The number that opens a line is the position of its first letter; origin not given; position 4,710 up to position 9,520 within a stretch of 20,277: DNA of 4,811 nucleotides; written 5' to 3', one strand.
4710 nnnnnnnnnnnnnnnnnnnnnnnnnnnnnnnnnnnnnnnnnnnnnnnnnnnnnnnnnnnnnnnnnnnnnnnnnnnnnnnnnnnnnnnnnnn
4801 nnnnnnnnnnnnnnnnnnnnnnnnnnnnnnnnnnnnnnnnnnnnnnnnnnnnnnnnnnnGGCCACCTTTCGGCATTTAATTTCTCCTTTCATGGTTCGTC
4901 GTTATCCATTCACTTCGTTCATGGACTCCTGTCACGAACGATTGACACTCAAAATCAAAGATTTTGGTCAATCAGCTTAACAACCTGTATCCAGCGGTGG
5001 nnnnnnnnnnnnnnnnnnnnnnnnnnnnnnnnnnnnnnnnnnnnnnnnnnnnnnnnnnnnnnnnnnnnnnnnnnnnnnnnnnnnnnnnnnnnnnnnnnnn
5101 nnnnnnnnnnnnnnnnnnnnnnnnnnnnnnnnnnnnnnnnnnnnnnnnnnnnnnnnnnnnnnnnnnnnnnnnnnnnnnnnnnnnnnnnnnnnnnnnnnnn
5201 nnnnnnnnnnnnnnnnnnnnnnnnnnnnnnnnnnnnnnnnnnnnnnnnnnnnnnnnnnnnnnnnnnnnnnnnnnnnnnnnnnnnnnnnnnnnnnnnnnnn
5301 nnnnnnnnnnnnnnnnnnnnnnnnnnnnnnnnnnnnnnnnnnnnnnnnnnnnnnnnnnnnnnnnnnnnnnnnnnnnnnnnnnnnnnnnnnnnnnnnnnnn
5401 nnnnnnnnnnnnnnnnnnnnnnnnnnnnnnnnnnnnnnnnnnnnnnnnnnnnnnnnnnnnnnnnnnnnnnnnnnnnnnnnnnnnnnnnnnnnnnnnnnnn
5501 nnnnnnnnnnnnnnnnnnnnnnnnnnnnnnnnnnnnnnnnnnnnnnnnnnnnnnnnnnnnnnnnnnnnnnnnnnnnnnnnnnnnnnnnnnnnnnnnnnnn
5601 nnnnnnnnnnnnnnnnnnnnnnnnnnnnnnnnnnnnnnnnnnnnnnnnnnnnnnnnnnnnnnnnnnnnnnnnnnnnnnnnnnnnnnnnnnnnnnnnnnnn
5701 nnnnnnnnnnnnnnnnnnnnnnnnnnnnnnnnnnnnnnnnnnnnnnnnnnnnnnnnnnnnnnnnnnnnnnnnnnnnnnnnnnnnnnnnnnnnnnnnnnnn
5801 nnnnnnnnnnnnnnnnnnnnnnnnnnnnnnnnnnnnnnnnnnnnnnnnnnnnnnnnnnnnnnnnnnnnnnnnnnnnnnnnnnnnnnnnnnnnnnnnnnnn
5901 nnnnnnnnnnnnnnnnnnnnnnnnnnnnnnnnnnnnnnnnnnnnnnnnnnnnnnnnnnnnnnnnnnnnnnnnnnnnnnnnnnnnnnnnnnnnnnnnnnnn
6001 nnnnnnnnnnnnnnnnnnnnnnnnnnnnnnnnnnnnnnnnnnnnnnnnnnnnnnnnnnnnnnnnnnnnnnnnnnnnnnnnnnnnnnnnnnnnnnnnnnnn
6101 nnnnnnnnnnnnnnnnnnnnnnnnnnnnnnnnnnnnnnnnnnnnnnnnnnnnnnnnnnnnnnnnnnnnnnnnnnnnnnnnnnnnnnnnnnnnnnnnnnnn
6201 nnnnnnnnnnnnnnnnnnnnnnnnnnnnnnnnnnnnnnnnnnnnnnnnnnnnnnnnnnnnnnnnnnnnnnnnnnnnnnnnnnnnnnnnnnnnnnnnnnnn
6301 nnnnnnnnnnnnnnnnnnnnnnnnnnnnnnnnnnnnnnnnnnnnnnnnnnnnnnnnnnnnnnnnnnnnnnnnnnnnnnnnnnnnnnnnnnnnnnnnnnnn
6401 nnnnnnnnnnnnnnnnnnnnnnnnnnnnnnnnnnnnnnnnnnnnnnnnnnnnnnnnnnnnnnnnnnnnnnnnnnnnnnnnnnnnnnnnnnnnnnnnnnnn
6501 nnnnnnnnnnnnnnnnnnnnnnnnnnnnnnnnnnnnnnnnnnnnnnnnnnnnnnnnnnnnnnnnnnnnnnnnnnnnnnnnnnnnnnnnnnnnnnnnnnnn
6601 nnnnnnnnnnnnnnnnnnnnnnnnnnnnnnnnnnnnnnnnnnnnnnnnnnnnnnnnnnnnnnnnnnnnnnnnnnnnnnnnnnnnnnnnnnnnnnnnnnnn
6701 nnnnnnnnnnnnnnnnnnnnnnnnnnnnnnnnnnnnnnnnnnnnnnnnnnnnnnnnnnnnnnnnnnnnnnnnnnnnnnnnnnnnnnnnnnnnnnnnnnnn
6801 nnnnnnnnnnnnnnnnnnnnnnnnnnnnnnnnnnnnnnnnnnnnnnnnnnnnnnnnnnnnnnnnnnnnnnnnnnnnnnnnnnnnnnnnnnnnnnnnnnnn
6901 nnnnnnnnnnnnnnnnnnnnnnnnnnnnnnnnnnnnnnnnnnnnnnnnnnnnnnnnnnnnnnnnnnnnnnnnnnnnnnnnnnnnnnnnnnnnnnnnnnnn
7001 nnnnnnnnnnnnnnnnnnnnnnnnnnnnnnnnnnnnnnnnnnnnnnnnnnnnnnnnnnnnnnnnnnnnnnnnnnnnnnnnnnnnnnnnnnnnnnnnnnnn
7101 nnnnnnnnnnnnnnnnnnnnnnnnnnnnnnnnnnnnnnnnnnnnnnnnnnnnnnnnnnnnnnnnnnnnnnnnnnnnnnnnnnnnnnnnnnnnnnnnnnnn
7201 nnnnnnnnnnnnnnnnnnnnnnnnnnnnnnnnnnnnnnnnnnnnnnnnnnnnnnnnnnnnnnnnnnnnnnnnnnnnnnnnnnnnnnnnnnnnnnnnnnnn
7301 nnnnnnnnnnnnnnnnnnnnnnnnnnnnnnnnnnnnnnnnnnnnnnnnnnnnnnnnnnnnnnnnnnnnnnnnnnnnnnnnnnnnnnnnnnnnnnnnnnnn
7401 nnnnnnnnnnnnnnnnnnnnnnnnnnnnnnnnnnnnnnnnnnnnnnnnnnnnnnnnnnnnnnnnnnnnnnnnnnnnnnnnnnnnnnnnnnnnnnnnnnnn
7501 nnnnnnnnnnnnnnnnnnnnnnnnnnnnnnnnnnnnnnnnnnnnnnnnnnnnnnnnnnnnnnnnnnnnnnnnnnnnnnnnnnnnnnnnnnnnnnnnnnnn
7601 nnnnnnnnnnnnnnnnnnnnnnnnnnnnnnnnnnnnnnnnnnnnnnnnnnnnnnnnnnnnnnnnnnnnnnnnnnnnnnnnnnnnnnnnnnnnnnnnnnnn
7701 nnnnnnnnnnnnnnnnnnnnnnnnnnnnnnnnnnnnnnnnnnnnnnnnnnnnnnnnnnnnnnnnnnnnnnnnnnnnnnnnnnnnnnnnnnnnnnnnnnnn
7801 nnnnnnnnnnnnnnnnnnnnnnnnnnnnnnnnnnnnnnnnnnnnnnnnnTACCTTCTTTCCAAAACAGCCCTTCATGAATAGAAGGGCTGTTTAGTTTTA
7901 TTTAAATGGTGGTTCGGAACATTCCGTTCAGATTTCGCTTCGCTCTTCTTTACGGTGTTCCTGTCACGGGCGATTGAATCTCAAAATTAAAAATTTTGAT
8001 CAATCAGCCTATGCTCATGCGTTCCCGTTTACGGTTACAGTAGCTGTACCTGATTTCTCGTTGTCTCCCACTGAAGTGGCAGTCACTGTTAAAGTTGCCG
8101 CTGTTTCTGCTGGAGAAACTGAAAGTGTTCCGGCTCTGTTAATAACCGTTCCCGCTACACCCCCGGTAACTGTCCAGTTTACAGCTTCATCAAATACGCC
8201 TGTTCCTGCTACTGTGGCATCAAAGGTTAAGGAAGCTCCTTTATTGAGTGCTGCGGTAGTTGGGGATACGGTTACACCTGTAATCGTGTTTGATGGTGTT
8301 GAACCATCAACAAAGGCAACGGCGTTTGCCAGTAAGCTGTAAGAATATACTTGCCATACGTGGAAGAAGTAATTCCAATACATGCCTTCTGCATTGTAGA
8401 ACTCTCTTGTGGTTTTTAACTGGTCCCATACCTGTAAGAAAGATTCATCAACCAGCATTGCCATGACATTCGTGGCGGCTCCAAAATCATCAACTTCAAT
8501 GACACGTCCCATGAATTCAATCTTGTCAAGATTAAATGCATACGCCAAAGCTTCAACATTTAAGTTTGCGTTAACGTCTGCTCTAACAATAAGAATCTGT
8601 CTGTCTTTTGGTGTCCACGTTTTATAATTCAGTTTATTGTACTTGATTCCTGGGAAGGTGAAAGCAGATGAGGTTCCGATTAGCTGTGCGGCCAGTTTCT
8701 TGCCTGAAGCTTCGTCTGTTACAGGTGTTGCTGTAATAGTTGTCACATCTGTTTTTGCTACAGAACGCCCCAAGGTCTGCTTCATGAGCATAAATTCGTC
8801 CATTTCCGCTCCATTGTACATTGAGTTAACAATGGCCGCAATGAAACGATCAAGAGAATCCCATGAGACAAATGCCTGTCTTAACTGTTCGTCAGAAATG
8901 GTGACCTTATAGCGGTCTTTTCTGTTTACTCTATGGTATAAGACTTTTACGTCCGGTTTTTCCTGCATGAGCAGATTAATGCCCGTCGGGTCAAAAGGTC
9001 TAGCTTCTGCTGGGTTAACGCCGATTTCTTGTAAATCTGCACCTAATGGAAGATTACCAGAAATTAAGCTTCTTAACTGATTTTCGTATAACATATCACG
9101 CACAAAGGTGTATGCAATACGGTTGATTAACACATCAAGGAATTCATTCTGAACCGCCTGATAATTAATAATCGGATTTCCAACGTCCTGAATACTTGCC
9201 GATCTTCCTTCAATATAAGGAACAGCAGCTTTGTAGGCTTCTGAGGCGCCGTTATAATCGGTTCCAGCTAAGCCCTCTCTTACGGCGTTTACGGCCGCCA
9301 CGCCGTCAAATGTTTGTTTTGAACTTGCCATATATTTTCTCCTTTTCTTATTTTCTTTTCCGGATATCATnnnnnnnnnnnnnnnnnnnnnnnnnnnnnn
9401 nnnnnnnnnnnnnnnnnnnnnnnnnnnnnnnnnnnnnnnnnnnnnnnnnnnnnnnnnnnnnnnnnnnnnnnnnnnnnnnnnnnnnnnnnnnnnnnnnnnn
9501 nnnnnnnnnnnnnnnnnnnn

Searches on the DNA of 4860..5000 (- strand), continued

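Call 78: search_with_rna_model(model_id=R1, sources=[window, L004, L008, L014, L015, L099, L100, L101, L102, L103, L104, L105, L106, L107, L108, L109, L110, L111, L112, L113, L114, L115, L116], max_evalue=0.00001, make_alignment=true)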
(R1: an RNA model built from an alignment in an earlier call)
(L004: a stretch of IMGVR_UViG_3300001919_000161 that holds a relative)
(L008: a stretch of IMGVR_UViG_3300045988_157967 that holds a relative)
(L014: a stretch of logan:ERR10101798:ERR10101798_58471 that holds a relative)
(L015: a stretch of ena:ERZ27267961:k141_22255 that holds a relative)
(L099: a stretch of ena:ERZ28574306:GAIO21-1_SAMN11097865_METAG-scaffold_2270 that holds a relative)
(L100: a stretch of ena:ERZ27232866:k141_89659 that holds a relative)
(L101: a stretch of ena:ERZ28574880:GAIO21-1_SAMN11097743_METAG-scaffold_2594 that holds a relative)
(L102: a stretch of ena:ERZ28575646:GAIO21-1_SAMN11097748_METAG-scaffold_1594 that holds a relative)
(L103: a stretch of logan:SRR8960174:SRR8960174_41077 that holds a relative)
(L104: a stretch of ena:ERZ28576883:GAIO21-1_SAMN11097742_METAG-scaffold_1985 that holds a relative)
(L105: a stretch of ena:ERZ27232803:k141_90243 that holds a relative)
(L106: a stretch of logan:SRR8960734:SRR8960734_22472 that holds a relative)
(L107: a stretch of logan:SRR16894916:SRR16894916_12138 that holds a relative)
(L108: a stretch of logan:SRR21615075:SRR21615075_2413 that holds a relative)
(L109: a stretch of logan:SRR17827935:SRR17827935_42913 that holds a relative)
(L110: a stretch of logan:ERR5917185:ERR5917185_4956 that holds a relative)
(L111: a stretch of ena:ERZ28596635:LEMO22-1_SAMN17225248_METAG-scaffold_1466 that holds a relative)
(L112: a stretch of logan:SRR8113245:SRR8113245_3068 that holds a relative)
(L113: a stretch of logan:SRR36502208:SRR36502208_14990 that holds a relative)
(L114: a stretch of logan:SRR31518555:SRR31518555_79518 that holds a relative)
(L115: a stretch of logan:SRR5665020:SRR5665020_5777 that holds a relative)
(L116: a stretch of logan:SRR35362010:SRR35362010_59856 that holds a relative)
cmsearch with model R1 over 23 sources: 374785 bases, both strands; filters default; matches with E-value up to 0.00001: 56.
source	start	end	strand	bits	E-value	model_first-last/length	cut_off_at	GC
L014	16704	16761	+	79.7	1.7e-22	1-58/58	no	0.4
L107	17639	17696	+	79.7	1.7e-22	1-58/58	no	0.4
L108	17343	17400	+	79.7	1.7e-22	1-58/58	no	0.4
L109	17339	17396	+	79.7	1.7e-22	1-58/58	no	0.4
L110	15630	15687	+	79.7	1.7e-22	1-58/58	no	0.4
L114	8311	8368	+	79.7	1.7e-22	1-58/58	no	0.4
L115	10540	10597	+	79.7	1.7e-22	1-58/58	no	0.4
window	4925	4982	-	79.5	2e-22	1-58/58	no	0.38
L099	17706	17763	+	79.5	2e-22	1-58/58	no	0.38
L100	17490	17547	+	79.5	2e-22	1-58/58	no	0.38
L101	15437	15494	+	79.5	2e-22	1-58/58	no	0.38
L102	14552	14609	+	79.5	2e-22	1-58/58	no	0.38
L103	15595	15652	+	79.5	2e-22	1-58/58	no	0.38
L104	12377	12434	+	79.5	2e-22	1-58/58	no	0.38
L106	11415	11472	+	79.5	2e-22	1-58/58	no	0.38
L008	7039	7096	+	77.6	8.4e-22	1-58/58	no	0.47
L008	6140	6197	-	77.4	9.3e-22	1-58/58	no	0.45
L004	14403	14460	+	74.7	7.5e-21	1-58/58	no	0.48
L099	4951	5008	-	74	1.3e-20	1-58/58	no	0.33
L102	1796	1853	-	74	1.3e-20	1-58/58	no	0.33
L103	2839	2896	-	74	1.3e-20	1-58/58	no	0.33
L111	9615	9672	+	73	2.7e-20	1-58/58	no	0.38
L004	1771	1828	+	72.1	5.2e-20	1-58/58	no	0.41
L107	4831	4888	+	72.1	5.2e-20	1-58/58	no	0.41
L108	4845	4902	+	72.1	5.2e-20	1-58/58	no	0.41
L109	4929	4986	+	72.1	5.2e-20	1-58/58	no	0.41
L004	2000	2057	-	70.3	2e-19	1-58/58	no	0.33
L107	5060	5117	-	70.3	2e-19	1-58/58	no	0.33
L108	5074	5131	-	70.3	2e-19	1-58/58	no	0.33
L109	5158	5215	-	70.3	2e-19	1-58/58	no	0.33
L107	8943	9001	-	57.2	3.7e-15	1-58/58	no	0.42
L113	8416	8474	-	57.2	3.7e-15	1-58/58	no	0.42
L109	8836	8894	-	52.7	1.1e-13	1-58/58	no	0.44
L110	7160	7218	-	52.7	1.1e-13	1-58/58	no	0.44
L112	8975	9033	-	52.7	1.1e-13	1-58/58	no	0.44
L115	1477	1535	-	51.3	3.2e-13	1-58/58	no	0.42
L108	8845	8903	-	50.4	6.5e-13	1-58/58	no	0.44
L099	12856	12913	+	47.9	4.1e-12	1-58/58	no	0.5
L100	12640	12697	+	47.9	4.1e-12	1-58/58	no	0.5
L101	10587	10644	+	47.9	4.1e-12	1-58/58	no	0.5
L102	9702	9759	+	47.9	4.1e-12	1-58/58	no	0.5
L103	10745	10802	+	47.9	4.1e-12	1-58/58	no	0.5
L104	7527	7584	+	47.9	4.1e-12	1-58/58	no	0.5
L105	9529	9586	+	47.9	4.1e-12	1-58/58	no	0.5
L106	6565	6622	+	47.9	4.1e-12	1-58/58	no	0.5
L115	5657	5714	+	44.1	7.1e-11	1-58/58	no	0.47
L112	8805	8863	+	44.1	7.4e-11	1-58/58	no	0.44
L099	5283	5342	+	41.8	4.1e-10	1-58/58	no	0.37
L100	5067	5126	+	41.8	4.1e-10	1-58/58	no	0.37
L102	2129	2188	+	41.8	4.1e-10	1-58/58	no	0.37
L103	3172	3231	+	41.8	4.1e-10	1-58/58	no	0.37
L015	4407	4467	+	40.8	8.7e-10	1-58/58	no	0.39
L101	3005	3066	-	29.1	5.9e-06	1-58/58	no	0.32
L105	1947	2008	-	29.1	5.9e-06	1-58/58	no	0.32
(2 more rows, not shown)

Alignment A8: 56 matches aligned to the model, 65 columns, each read 5' to 3' on its own strand. Consensus structure (alignment columns), stored with it:
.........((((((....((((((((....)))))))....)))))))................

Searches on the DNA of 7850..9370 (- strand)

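Call 48: search_rna_families(sources=[L008, L004, L014, L015], threshold=evalue, max_evalue=5, show_alignments=5)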
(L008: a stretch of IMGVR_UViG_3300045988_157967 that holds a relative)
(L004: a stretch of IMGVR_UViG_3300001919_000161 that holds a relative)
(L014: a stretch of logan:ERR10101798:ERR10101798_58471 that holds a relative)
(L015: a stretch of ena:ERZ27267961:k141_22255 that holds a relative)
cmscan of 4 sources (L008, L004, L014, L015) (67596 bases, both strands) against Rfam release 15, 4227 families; matches with E-value up to 5: 4.
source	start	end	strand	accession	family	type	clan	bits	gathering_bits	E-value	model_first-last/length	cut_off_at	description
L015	664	748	+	RF03152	RAGATH-1-hammerhead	Gene; ribozyme;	-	35.5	56.3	0.038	1-77/77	no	RAGATH-1 hammerhead ribozyme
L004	9738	9823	+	RF01426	snoR126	Gene; snRNA; snoRNA; CD-box;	-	26.8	39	1.3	1-101/101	no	small nucleolar RNA snoR126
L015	3870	3957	-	RF00079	OmrA-B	Gene; sRNA;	-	25.2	40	1.8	1-87/87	no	OmrA-B family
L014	2388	2468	-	RF00204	snoR12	Gene; snRNA; snoRNA; CD-box;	-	24.9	39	3.2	1-83/83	no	Small nucleolar RNA R12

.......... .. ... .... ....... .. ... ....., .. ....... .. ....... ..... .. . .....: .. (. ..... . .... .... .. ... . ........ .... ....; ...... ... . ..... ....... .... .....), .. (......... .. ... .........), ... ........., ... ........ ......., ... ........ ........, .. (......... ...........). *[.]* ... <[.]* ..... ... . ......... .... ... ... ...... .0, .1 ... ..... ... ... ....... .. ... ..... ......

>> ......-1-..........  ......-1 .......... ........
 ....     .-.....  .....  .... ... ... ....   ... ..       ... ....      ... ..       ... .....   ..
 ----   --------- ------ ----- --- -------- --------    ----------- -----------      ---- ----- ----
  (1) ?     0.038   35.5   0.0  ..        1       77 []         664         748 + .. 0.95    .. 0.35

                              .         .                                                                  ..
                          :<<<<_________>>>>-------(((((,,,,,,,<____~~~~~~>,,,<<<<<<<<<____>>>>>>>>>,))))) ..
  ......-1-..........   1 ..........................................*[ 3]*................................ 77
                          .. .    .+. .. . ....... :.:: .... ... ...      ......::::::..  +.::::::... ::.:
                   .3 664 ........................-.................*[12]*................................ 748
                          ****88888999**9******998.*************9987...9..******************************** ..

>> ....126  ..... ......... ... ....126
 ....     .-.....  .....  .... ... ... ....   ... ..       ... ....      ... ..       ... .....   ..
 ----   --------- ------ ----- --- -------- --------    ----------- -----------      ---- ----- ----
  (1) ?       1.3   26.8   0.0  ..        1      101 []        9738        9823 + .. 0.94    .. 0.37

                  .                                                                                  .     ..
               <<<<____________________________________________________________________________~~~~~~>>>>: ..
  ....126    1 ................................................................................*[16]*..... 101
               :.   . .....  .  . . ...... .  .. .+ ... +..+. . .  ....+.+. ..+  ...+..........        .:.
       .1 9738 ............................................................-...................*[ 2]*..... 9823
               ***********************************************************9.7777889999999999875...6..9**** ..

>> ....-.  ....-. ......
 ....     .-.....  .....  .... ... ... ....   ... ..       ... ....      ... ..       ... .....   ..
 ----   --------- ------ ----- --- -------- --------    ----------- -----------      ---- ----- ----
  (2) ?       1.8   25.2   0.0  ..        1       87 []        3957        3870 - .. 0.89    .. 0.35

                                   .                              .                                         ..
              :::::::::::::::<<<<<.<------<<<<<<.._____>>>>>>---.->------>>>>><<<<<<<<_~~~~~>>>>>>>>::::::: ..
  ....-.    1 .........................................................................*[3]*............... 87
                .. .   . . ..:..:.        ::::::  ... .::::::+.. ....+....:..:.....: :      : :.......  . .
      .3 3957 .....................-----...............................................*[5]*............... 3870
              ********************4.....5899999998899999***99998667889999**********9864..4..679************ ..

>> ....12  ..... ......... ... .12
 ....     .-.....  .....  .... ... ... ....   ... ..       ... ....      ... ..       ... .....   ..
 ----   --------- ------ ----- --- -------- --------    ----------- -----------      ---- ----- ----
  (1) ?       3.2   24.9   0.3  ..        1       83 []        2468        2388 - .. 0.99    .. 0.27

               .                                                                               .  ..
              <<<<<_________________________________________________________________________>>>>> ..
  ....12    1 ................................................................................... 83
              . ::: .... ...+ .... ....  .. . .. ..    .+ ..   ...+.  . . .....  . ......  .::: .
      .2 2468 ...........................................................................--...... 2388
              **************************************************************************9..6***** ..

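Call 60: search_rna_families(source=window, start=7850, end=8030, threshold=evalue, max_evalue=10, show_alignments=3)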
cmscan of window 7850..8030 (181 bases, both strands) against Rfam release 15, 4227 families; matches with E-value up to 10: 12.
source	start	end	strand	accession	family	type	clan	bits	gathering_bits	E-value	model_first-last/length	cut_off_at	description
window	7860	8005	-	RF01859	Phe_leader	Cis-reg; leader;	-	19.6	55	0.34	1-125/125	no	Phenylalanine leader peptide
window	7857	7933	-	RF02048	STnc30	Gene; sRNA;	-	19.1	120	0.43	1-132/132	no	Salmonella enterica conserved region STnc30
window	7857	7899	+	RF03278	mir-980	Gene; miRNA;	-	16.6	47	0.33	1-80/80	no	mir-980 microRNA precursor family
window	7859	7909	-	RF00506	Thr_leader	Cis-reg; leader;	-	15.5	55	1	1-118/118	no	Threonine operon leader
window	7850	7896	+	RF01470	rli38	Gene; sRNA;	-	15.5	49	6.9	99-150/150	5'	Listeria sRNA rli38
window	7861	7913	+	RF00460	U1A_PIE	Cis-reg;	-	15.3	50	1.5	1-74/74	no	U1A polyadenylation inhibition element (PIE)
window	7858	7997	-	RF00515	PyrR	Cis-reg;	-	15.3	54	6.5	1-115/115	no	PyrR binding site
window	7924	7955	-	RF00288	snoZ30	Gene; snRNA; snoRNA; CD-box;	-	13.7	50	3.8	1-97/97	no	Z30 small nucleolar RNA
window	7863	7901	-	RF02438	SpF51_sRNA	Gene; sRNA;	-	12.6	50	8.1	1-45/45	no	Streptococcus sRNA SpF51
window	7886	7929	-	RF00522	PreQ1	Cis-reg; riboswitch;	-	11.9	39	4.7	1-45/45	no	PreQ1 (pre queuosine) riboswitch aptamer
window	7850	7939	+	RF02634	EF3314_EF3315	Gene; sRNA;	-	11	100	2.3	58-141/141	5'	Enterococcus sRNA EF3314_EF3315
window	7850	7905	-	RF01248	snR8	Gene; snRNA; snoRNA; HACA-box;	CL00039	10.8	45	9.4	1-79/184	3'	Small nucleolar RNA snR8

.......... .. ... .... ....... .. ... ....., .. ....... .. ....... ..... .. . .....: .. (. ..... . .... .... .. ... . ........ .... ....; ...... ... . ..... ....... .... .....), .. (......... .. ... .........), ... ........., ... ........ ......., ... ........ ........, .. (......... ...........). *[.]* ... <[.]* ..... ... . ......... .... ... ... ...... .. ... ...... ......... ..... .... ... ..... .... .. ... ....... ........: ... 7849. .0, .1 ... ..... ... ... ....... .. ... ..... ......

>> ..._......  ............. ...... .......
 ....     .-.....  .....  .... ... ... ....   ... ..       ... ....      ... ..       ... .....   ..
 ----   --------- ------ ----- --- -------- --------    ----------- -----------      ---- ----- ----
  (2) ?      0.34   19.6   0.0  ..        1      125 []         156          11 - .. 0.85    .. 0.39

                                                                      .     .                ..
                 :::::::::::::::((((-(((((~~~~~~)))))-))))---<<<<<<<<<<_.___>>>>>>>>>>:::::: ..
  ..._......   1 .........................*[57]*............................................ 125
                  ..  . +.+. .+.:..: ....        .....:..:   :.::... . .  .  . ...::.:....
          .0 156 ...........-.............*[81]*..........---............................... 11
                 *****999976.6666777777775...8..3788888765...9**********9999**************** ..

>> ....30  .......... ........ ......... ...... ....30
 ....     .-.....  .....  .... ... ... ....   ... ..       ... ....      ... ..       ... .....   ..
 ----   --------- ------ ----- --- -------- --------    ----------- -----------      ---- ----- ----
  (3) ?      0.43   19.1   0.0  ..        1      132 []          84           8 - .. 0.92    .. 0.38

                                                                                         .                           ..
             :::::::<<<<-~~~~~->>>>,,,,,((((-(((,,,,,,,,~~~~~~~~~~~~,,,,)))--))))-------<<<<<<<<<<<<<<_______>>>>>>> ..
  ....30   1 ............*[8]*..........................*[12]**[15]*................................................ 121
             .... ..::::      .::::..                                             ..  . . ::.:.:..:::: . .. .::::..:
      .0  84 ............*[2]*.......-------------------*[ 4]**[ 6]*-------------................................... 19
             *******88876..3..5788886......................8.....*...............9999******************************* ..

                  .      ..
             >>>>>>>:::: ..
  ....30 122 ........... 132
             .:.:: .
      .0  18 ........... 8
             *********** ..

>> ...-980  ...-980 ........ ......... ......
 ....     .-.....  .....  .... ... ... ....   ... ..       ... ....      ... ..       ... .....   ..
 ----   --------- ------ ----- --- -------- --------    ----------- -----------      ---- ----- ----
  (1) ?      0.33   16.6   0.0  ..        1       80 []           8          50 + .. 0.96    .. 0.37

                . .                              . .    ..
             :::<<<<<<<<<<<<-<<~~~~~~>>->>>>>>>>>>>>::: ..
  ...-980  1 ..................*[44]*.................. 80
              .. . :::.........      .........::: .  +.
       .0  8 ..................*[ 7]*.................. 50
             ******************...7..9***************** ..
